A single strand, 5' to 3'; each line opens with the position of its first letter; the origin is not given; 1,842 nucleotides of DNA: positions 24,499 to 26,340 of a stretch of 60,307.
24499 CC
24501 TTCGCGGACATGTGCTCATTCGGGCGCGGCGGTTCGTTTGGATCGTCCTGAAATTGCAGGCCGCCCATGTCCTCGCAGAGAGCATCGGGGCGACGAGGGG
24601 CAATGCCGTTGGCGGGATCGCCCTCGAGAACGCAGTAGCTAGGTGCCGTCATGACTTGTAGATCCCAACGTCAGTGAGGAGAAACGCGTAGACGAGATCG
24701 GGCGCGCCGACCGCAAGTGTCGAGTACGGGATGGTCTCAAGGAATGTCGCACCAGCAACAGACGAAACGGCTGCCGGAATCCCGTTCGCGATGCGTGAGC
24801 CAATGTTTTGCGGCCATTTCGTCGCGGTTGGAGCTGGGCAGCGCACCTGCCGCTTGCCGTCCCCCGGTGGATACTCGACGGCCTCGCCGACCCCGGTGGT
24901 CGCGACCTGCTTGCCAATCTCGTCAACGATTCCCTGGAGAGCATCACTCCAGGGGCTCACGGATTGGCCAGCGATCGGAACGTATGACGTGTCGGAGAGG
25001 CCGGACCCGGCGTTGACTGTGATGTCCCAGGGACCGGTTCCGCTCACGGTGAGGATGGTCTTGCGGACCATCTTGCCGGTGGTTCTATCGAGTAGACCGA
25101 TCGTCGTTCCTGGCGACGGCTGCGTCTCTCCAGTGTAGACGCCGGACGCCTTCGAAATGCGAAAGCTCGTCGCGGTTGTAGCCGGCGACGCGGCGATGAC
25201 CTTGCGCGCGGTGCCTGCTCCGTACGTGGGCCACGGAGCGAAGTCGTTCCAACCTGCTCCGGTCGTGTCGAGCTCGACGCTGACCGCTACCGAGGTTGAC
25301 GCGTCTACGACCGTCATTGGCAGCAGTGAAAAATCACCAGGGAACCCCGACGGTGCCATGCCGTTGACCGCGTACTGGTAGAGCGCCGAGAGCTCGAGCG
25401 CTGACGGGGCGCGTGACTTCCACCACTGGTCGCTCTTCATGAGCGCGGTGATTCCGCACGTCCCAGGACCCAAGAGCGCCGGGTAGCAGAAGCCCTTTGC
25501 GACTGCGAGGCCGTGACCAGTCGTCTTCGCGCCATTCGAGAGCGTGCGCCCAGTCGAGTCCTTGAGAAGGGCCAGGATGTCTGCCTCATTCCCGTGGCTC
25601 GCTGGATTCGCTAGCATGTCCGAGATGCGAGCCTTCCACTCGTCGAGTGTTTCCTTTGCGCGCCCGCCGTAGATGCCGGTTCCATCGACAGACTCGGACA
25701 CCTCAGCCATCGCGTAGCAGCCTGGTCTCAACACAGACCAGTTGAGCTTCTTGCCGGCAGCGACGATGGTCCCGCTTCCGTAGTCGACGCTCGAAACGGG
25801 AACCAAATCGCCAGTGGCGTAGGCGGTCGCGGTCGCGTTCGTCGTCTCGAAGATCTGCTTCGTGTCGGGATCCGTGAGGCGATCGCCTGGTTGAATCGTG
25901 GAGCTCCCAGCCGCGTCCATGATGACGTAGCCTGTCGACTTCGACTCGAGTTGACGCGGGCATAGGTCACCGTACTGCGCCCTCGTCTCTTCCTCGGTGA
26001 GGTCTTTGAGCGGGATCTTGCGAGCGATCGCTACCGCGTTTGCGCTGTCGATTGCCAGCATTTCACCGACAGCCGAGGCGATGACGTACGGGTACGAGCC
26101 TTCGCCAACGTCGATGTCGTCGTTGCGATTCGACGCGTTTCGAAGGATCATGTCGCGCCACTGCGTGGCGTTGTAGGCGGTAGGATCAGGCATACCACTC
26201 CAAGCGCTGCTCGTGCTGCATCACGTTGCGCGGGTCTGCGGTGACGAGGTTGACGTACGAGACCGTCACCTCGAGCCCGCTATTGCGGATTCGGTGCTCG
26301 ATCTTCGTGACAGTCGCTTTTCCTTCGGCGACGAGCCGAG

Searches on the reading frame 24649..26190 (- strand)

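Call 65: search_protein_families(library=pfam, proteins=[window:24649-26190:-], max_evalue=0.001)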
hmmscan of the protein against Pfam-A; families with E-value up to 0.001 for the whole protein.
window:24649-26190:- (513 aa): 1 family
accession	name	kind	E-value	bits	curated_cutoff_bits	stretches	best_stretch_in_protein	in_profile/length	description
PF04865.19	Baseplate_J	-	1.6e-05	24.8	21.1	1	83-204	21-137/255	Baseplate J-like protein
